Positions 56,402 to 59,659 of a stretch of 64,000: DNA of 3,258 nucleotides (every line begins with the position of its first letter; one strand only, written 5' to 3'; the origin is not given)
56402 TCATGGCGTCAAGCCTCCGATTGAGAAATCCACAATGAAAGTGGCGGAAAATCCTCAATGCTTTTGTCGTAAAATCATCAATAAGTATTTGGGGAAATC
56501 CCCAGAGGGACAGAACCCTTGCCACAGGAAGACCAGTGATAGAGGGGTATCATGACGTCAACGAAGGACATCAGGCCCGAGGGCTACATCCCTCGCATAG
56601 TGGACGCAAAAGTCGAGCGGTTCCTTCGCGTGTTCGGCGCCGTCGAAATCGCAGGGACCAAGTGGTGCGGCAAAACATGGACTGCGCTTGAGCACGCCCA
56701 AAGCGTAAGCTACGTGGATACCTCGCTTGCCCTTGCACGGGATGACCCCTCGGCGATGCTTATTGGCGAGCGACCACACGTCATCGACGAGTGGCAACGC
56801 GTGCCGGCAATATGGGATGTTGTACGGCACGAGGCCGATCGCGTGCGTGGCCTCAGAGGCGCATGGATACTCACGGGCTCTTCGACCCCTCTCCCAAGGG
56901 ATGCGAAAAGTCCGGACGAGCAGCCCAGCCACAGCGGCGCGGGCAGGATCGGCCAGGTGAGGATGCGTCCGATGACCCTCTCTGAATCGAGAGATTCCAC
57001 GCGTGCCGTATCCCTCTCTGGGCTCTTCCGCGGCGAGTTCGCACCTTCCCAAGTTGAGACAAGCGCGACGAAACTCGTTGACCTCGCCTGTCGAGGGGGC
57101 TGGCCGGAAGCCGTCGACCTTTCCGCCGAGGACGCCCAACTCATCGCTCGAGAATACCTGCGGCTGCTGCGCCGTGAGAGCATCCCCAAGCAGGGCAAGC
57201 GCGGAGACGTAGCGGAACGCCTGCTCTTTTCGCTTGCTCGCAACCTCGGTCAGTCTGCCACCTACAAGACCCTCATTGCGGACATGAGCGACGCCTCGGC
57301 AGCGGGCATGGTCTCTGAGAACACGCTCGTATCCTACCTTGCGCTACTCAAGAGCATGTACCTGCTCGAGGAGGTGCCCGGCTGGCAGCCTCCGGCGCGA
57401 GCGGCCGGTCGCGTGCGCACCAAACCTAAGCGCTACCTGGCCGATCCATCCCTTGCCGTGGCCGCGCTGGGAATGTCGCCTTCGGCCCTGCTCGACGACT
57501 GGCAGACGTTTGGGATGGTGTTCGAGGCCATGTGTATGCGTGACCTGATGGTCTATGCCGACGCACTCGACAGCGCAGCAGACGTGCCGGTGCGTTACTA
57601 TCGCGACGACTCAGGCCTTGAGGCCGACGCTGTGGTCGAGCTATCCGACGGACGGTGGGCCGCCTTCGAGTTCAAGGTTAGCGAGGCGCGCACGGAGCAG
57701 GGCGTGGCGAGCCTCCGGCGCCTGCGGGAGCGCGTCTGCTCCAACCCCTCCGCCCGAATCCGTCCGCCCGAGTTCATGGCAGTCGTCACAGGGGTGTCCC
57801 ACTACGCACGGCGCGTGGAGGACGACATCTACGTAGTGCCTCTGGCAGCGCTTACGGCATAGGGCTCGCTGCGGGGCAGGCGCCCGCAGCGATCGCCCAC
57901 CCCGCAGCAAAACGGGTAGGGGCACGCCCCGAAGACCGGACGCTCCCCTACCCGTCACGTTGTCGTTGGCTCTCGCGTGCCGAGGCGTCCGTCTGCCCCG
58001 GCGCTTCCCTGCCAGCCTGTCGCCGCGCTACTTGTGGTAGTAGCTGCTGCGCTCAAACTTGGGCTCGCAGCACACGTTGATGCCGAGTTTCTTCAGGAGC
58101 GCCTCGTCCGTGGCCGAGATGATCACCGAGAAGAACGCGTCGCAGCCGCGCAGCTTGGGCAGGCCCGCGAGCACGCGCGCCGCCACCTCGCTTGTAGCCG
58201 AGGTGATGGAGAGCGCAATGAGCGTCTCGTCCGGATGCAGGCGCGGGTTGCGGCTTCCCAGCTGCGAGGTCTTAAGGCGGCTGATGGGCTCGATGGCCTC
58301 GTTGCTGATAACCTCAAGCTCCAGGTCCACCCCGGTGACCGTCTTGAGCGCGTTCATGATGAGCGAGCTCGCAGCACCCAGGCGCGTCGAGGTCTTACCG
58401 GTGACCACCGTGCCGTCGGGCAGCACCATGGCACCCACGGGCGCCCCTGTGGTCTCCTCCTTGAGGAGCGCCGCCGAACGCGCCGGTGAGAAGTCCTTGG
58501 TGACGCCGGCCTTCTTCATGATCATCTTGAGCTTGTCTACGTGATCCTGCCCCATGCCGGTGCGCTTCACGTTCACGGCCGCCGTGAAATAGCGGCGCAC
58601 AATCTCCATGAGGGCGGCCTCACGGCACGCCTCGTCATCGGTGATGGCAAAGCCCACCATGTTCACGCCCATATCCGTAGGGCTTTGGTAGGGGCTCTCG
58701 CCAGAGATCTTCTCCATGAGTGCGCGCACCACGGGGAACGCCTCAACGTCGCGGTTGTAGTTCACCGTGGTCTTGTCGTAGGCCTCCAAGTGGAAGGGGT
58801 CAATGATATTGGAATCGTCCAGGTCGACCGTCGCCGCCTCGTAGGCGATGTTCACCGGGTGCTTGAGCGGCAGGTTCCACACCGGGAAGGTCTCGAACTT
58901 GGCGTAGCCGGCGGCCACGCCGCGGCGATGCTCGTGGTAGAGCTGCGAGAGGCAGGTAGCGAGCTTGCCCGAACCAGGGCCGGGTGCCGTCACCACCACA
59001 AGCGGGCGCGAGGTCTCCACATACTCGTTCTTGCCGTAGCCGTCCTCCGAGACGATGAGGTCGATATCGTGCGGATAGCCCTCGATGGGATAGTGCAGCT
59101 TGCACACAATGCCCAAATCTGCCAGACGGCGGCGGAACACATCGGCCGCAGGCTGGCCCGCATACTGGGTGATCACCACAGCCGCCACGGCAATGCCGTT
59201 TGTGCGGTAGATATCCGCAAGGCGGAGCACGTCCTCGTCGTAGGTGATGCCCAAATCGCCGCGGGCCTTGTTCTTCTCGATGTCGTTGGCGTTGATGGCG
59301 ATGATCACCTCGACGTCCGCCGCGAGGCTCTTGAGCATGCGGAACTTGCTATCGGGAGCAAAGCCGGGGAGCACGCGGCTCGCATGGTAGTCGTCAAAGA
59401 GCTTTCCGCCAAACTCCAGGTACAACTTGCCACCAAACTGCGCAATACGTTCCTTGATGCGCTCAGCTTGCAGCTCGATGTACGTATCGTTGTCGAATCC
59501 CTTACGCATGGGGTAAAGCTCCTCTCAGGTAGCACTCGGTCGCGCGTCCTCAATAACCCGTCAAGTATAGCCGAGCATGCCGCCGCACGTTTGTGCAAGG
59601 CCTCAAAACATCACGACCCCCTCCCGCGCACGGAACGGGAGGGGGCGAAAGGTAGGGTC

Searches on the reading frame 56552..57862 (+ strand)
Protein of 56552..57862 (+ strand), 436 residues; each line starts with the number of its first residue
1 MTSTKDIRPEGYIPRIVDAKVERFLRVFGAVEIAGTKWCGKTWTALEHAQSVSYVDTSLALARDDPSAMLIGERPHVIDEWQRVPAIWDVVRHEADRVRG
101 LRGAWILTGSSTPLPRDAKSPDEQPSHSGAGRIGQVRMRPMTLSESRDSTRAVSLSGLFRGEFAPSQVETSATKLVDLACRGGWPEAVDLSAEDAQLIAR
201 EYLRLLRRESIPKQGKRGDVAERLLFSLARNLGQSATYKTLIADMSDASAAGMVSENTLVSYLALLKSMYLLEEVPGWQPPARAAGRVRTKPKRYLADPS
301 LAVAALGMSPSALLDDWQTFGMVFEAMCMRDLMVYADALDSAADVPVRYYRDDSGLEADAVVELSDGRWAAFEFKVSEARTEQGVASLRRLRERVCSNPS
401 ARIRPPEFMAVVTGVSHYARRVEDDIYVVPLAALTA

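Call 31: search_protein_families(library=pfam, proteins=[window:56552-57862:+], max_evalue=0.0001)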
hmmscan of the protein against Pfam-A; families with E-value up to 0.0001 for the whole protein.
window:56552-57862:+ (436 aa): 2 families
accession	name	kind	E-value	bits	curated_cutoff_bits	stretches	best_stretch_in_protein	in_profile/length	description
PF13635.12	DUF4143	-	8e-29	100.9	28.1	1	220-376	15-159/160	Domain of unknown function (DUF4143)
PF13173.12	AAA_14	-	1.2e-07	32.2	27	1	31-145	5-127/129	AAA domain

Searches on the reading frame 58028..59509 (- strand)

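Call 31: search_protein_families(library=pfam, proteins=[window:58028-59509:-], max_evalue=0.0001)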
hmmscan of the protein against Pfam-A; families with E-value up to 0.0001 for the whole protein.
window:58028-59509:- (493 aa): 2 families
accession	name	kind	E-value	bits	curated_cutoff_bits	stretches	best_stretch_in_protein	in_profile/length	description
PF08903.17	DUF1846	-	4.7e-175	581.6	27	1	4-334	2-332/333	Domain of unknown function DUF1846, N-terminal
PF20921.3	DUF1846_C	-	4.6e-57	192.5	27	1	342-491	4-153/153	Domain of unknown function DUF1846, C-terminal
